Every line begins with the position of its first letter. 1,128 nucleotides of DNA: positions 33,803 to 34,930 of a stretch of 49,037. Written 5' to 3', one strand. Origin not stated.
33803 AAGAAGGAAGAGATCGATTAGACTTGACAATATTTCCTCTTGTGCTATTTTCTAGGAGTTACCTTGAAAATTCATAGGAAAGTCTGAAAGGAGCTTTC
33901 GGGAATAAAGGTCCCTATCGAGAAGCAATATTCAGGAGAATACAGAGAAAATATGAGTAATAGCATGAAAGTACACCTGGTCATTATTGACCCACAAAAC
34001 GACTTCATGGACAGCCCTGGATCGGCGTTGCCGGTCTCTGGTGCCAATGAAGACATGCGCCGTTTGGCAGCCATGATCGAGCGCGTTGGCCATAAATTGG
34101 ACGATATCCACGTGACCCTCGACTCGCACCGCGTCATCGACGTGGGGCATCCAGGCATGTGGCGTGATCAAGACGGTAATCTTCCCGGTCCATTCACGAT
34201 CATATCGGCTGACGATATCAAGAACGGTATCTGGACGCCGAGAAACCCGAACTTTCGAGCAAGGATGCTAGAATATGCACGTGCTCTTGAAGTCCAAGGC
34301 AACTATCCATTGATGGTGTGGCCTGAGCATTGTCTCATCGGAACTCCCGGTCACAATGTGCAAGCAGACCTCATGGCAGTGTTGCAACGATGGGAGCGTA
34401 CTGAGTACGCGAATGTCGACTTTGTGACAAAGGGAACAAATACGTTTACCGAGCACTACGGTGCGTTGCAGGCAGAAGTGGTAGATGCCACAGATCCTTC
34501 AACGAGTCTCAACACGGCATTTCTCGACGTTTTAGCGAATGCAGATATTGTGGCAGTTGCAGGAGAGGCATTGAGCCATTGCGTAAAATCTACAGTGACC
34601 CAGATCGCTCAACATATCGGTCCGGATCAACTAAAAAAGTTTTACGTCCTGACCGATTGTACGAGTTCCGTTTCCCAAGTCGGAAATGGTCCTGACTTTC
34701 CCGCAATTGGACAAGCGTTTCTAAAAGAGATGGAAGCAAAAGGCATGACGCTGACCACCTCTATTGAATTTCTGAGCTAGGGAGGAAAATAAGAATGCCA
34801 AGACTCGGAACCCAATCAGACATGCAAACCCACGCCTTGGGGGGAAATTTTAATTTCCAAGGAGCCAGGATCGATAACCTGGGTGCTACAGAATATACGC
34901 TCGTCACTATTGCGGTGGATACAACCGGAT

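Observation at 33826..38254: vWA / PP2C phosphatase / protein kinase triad (TerY-P-like) preceded by an isochorismatase-family hydrolase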

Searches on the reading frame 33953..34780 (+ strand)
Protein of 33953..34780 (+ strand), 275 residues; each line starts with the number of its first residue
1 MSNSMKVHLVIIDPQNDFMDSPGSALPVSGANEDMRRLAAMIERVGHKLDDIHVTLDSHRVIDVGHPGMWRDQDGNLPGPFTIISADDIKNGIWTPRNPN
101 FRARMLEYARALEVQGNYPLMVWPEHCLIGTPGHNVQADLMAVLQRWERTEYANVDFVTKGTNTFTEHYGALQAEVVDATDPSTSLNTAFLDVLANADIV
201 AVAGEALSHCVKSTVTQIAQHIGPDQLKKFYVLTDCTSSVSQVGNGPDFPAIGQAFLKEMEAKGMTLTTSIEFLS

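Call 3: search_protein_families(library=pfam, proteins=[window:33953-34780:+], max_evalue=0.1)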
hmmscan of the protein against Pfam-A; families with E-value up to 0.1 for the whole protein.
window:33953-34780:+ (275 aa): 1 family
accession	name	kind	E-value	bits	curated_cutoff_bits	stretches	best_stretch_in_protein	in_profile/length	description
PF00857.26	Isochorismatase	-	2.4e-06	28.2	27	1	167-269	81-172/175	Isochorismatase domain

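Call 4: search_protein_families(library=padloc, proteins=[window:33953-34780:+], max_evalue=0.1)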
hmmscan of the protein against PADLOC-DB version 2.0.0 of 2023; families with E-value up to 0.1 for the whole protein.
window:33953-34780:+ (275 aa): 0 families

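Call 5: search_protein_families(library=ncbifam, proteins=[window:33953-34780:+], max_evalue=0.1)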
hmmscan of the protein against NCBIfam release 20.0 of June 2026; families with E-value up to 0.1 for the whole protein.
window:33953-34780:+ (275 aa): 1 family
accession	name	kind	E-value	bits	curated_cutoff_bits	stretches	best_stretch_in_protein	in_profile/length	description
NF008623.0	PRK11609.1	equivalog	3.7e-06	26.9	174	1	118-269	78-204/213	bifunctional nicotinamidase/pyrazinamidase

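Call 6: search_protein_families(library=phrogs, proteins=[window:33953-34780:+], max_evalue=0.1)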
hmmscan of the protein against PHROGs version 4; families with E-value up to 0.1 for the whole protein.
window:33953-34780:+ (275 aa): 1 family
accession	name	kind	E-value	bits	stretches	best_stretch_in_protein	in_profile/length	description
phrog_19305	-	unknown function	1.7e-06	29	1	7-63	4-60/199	-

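Call 23: search_solved_structures(query=window:33953-34780:+, max_evalue=1, show_alignments=2)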
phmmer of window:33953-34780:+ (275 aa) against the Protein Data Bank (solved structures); distinct sequences matched with E-value up to 1: 7.
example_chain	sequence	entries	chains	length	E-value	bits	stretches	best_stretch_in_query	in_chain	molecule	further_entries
29iv_A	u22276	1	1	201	3e-05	26.6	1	121-242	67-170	nicotinamidase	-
2h0r_A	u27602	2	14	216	0.00065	22.2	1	121-222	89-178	Nicotinamidase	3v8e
3pl1_A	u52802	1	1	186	0.017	17.6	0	122-140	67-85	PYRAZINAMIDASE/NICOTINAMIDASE PNCA (PZase)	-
1ilw_A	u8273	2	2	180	0.044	16.2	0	9-53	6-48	180 aa long hypothetical Pyrazinamidase/nicotinamidase | 180aa long hypothetical Pyrazinamidase/Nicotinamidase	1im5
8a3t_A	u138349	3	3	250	0.75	12.2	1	17-95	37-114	Anaphase-promoting complex subunit DOC1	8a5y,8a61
4ucf_A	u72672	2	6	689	0.9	11.9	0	64-168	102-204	BETA-GALACTOSIDASE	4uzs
1gqp_A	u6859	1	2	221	0.91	11.9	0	18-95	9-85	DOC1/APC10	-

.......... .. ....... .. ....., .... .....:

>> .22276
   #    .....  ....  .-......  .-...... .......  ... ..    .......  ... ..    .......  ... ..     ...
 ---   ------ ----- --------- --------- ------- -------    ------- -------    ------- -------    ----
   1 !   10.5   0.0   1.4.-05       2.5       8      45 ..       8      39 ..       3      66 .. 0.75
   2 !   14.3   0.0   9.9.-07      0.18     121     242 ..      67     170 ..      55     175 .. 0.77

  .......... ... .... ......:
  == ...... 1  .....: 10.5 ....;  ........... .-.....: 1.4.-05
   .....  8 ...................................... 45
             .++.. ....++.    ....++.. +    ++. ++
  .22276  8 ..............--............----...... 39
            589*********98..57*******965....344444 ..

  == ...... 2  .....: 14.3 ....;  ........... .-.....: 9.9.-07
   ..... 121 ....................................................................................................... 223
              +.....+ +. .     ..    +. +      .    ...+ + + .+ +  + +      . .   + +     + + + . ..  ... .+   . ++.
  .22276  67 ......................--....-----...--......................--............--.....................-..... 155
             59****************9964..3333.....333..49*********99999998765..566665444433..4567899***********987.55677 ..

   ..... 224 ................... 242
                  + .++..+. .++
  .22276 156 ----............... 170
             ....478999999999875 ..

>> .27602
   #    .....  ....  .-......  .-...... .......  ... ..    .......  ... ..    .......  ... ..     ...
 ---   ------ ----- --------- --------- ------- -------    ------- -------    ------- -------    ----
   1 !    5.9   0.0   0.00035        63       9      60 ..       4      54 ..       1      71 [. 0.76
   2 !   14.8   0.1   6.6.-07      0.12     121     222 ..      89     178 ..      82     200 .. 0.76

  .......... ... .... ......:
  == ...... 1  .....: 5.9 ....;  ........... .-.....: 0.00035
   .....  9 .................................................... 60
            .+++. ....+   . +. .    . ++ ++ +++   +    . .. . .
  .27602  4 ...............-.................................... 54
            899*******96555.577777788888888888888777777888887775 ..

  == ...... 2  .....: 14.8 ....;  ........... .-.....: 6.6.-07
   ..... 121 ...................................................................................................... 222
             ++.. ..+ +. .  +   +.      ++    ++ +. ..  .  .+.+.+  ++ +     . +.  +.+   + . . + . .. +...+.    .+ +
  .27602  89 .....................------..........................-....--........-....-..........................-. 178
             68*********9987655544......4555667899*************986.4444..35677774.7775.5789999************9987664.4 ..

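Call 36: search_solved_structures(query=A3, max_evalue=0.01, show_alignments=1)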
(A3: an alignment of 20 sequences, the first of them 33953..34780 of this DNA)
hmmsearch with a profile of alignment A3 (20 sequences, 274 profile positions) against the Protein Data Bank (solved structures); distinct sequences matched with E-value up to 0.01: 4.
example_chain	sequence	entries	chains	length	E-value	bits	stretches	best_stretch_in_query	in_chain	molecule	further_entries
2h0r_A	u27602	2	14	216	5e-07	32.5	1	120-218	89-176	Nicotinamidase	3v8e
29iv_A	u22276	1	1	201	5.5e-07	32.3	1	120-216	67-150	nicotinamidase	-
3pl1_A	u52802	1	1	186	2.9e-05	26.7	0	8-39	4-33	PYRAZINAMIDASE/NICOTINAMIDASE PNCA (PZase)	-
1ilw_A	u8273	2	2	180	0.0016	21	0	7-63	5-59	180 aa long hypothetical Pyrazinamidase/nicotinamidase | 180aa long hypothetical Pyrazinamidase/Nicotinamidase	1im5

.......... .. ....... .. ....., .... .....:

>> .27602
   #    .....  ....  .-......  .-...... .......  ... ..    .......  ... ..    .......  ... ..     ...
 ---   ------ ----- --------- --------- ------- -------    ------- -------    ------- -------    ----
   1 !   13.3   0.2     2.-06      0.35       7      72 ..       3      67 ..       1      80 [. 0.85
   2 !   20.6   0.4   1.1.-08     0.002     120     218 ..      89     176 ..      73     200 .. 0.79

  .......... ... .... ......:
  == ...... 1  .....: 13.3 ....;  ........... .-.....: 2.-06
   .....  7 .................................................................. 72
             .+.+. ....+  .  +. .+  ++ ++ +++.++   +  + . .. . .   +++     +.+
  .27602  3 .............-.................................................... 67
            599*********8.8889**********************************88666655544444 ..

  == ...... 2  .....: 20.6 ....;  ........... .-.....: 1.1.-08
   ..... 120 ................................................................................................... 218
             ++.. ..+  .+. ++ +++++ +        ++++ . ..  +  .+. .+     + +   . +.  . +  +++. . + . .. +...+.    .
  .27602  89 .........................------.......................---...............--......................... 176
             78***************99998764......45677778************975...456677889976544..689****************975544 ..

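Call 37: find_related_loci(query=A3, collection=metagenome_contigs, flank=8000)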
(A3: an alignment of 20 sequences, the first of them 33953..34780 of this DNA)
Query A3 (275 aa) in metagenome_contigs; peptide patterns used: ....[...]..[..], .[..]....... (x = any residue, [..] = any of these).
600 stretches matched a pattern (row limit reached: there are more); 565 encode a relative of the query (tblastn E <= 1e-3); the best 80 are kept; 80 distinct loci.
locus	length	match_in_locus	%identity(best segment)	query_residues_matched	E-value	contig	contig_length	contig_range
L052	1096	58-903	68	4-275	9e-148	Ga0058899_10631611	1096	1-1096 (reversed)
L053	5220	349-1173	69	1-275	5e-135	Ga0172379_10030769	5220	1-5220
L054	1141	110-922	69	5-275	1e-146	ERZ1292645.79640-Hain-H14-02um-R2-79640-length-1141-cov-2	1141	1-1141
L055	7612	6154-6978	67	1-275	3e-130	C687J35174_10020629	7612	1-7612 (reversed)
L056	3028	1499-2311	67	5-275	5e-132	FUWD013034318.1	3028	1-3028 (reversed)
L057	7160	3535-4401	62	1-274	3e-122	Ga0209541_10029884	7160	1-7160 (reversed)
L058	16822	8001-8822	63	1-275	2e-120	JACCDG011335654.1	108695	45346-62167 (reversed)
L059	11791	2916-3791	62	1-275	6e-120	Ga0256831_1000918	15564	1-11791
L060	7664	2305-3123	62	1-274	2e-116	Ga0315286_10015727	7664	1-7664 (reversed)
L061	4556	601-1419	60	3-275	1e-115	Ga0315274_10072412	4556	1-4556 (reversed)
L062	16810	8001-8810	62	7-275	3e-114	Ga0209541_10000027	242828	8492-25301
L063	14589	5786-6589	60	7-274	9e-112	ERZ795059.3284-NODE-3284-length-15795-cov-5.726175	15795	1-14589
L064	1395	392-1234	59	3-275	2e-119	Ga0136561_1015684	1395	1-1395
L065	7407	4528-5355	60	1-275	6e-110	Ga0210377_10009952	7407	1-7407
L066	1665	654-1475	61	1-274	8e-117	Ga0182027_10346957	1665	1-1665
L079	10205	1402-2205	53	2-275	3e-94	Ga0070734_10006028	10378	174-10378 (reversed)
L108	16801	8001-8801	50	6-274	5e-87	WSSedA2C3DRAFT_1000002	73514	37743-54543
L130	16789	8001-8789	50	6-274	1e-84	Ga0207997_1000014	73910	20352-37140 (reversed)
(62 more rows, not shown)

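Call 52: search_dna_similar(query=window:33953-34780:+, collection=phages, mode=protein, max_rows=25)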
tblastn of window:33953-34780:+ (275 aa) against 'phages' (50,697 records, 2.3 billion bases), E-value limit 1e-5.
Records with a match: 4; places in all: 4; records where one place covers at least 80% of the query: 4.
Best place of each record, by identity: <60% 4.
By first word of the organism name: uncultured 3; Bacteriophage 1.
By host as written in the record: - 4.
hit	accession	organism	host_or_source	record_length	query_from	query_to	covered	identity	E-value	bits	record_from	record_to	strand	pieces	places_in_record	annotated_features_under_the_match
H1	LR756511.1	uncultured phage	metagenomic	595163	6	274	98%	48.1%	2e-77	260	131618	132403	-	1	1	record has no annotation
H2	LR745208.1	uncultured phage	metagenomic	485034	5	265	95%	48.5%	5e-78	262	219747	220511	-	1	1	record has no annotation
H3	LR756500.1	uncultured phage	metagenomic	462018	3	240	87%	35.8%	2e-44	166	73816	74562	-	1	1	record has no annotation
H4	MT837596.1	Bacteriophage sp.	human fecal samples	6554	3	240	87%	33.8%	5e-33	132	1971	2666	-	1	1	record has no annotation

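Call 54: get_annotated_region(hit=H2, flank=9000)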
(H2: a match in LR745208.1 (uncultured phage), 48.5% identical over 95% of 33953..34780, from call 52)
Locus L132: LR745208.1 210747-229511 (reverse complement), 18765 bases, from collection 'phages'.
description: uncultured phage genome assembly, chromosome: 1.
organism: uncultured phage (NCBI taxid 278008)
taxonomy: Viruses; environmental samples
host: -; source: metagenomic; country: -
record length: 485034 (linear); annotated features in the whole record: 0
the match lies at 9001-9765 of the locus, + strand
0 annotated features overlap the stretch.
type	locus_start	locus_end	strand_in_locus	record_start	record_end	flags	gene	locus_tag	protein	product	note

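Call 55: get_annotated_region(hit=H1, flank=9000)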
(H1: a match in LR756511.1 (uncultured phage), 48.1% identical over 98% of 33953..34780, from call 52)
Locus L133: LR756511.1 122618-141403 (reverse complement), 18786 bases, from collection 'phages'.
description: uncultured phage genome assembly, chromosome: 1.
organism: uncultured phage (NCBI taxid 278008)
taxonomy: Viruses; environmental samples
host: -; source: metagenomic; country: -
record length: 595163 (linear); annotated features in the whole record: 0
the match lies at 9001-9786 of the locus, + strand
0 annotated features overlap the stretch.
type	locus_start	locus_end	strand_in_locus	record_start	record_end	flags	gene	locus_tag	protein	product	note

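Call 56: get_annotated_region(hit=H3, flank=9000)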
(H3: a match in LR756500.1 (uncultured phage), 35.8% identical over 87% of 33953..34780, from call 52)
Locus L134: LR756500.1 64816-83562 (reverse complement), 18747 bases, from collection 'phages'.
description: uncultured phage genome assembly, chromosome: 1.
organism: uncultured phage (NCBI taxid 278008)
taxonomy: Viruses; environmental samples
host: -; source: metagenomic; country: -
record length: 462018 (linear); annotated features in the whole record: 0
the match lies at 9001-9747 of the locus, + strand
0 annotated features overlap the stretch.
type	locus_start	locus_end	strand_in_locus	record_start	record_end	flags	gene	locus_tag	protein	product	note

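Call 59: find_related_loci(query=A3, collection=viral_contigs, flank=8000)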
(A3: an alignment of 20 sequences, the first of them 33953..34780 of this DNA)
Query A3 (275 aa) in viral_contigs; peptide patterns used: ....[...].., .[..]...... (x = any residue, [..] = any of these).
181 stretches matched a pattern; 139 encode a relative of the query (tblastn E <= 1e-3); the best 80 are kept; 80 distinct loci.
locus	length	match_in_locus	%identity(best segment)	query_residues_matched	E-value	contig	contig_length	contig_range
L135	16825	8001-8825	61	1-275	2e-115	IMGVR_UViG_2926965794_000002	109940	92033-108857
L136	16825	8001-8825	60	1-275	1e-113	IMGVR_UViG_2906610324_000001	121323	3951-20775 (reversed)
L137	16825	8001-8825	60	1-275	5e-114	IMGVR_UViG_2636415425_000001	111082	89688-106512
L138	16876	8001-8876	59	1-275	5e-112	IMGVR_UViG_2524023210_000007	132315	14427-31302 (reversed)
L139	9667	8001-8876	57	1-275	2e-110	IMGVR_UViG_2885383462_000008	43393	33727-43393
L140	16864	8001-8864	58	5-275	3e-109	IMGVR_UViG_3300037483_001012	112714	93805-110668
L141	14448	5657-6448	53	5-275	8e-96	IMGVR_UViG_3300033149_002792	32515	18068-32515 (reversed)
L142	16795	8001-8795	51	3-274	6e-94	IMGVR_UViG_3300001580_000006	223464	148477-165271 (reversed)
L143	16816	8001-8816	50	2-274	1e-90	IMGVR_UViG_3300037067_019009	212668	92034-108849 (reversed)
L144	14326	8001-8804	50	1-275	1e-89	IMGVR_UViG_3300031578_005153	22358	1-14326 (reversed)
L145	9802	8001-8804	50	1-275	1e-89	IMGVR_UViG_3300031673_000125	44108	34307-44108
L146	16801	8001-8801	51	1-274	5e-89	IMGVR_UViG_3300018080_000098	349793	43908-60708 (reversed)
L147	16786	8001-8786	50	5-274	2e-88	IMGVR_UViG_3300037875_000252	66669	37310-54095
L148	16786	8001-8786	50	5-274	2e-88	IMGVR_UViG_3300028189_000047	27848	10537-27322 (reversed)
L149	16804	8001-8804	51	5-274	5e-88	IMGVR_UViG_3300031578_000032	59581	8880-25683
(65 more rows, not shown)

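Call 60: search_protein_families(library=pfam, proteins=[L108:9580-10698:+, L079:3054-4034:+, L079:4031-4984:+, L132:10621-12399:+], max_evalue=0.001)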
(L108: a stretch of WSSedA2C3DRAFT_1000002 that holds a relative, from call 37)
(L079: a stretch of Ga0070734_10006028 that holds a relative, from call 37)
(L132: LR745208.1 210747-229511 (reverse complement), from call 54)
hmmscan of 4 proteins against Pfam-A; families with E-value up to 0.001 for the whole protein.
L108:9580-10698:+ (372 aa): 1 family
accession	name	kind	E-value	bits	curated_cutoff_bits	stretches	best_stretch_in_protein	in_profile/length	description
PF17952.6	Cas6_N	-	0.00064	20.4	27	0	85-132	43-87/115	Cas6 N-terminal domain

L079:3054-4034:+ (326 aa): 1 family
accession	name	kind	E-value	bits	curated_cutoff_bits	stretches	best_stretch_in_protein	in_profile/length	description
PF01145.31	Band_7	-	1.8e-14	54.6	23.6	1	31-216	4-174/176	SPFH domain / Band 7 family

L079:4031-4984:+ (317 aa): 0 families

L132:10621-12399:+ (592 aa): 0 families

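Call 72: search_protein_families(library=padloc, proteins=[L134:9849-10544:+, L134:10583-11338:+, L134:11335-13020:+, L130:8806-9567:+, L130:9578-10384:+, L130:10394-12070:+], max_evalue=0.01)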
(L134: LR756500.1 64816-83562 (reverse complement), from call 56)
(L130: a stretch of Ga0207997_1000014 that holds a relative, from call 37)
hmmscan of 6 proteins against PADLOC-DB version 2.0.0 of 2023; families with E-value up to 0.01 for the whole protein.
L134:9849-10544:+ (231 aa): 0 families

L134:10583-11338:+ (251 aa): 0 families

L134:11335-13020:+ (561 aa): 6 families
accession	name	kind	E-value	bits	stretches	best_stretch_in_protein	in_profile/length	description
PDLC04042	PD-T4-6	-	4.7e-05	21.2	0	180-272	187-277/292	-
PDLC03921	MkoA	-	7.3e-05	18.6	1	106-165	582-642/1607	-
PDLC04138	mad6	-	0.00022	18.3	1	75-218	422-565/659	mads_6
PDLC04047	PD-T4-6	-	0.00032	17.9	1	106-210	106-217/327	-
PDLC04053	PD-T4-6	-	0.0014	16.2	0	179-219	185-224/311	-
PDLC04054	PD-T4-6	-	0.0028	15.1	0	102-210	102-218/347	-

L130:8806-9567:+ (253 aa): 0 families

L130:9578-10384:+ (268 aa): 0 families

L130:10394-12070:+ (558 aa): 9 families
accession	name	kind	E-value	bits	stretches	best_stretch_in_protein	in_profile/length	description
PDLC04138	mad6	-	2.3e-10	38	1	50-206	103-263/659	mads_6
PDLC04057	PD-T4-6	-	2.1e-07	28.3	1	53-203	62-214/443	-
PDLC04047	PD-T4-6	-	3.2e-07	27.8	1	52-210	64-223/327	-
PDLC03920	MkoA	-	3.1e-05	20.5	1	50-210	62-230/1112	-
PDLC04048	PD-T4-6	-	0.00032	18.2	1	53-203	65-216/354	-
PDLC03921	MkoA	-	0.00032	16.5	1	95-174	576-654/1607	-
PDLC04053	PD-T4-6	-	0.00036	18.1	1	79-233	87-242/311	-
PDLC04044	PD-T4-6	-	0.0026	15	1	96-161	128-193/372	-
PDLC04054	PD-T4-6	-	0.0069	13.8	0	80-220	90-233/347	-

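Call 83: search_protein_families(library=pfam, proteins=[L134:4849-5709:+, L134:1106-1666:+, L134:87-527:+, L134:3910-4359:+, L134:5752-6852:+, L134:7180-8019:+, L134:14648-15736:+, L133:4540-6675:+, L133:382-1008:+], max_evalue=0.0001)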
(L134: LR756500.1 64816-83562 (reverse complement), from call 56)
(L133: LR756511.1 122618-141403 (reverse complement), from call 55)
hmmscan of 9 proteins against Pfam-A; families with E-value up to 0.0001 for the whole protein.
L134:4849-5709:+ (286 aa): 1 family
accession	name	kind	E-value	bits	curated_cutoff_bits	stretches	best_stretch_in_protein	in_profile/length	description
PF02540.23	NAD_synthase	-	5.9e-35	121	21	1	22-274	2-242/242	NAD synthase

L134:1106-1666:+ (186 aa): 1 family
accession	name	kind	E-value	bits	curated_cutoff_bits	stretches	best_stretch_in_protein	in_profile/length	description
PF01885.22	PTS_2-RNA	-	2e-47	161.9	26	1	5-175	2-176/177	RNA 2'-phosphotransferase, Tpt1 / KptA family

L134:87-527:+ (146 aa): 1 family
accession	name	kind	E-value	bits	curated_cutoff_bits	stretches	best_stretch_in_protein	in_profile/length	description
PF01981.21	PTH2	-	1e-34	119.7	23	1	5-145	2-115/115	Peptidyl-tRNA hydrolase PTH2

L134:3910-4359:+ (149 aa): 2 families
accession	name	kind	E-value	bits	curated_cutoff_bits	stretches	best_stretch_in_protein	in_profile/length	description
PF00383.29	dCMP_cyt_deam_1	-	2.4e-21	76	25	1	7-122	3-100/102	Cytidine and deoxycytidylate deaminase zinc-binding region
PF14437.12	MafB19-deam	-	3.6e-18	66.3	27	1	8-142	4-119/142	MafB19-like deaminase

L134:5752-6852:+ (366 aa): 0 families

L134:7180-8019:+ (279 aa): 3 families
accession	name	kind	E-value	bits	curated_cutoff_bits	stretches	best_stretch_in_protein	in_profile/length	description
PF04542.20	Sigma70_r2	-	2e-14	53.6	24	1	57-119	1-64/71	Sigma-70 region 2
PF04545.22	Sigma70_r4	-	5.5e-09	35.9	24.1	1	212-263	2-49/50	Sigma-70, region 4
PF00196.25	GerE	-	5.3e-05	23.2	23.5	0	233-271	16-54/57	Bacterial regulatory proteins, luxR family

L134:14648-15736:+ (362 aa): 2 families
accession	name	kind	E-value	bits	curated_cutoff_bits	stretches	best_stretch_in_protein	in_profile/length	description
PF05343.19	Peptidase_M42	-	1.1e-72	245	23.2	1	63-345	8-292/292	M42 glutamyl aminopeptidase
PF01546.33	Peptidase_M20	-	3.1e-05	24.4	24.6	1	178-351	27-205/206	Peptidase family M20/M25/M40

L133:4540-6675:+ (711 aa): 0 families

L133:382-1008:+ (208 aa): 1 family
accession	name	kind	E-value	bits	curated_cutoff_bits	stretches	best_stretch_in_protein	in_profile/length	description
PF02861.25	Clp_N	-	2.3e-17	63.3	20.7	2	16-65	1-50/53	Clp amino terminal domain, pathogenicity island component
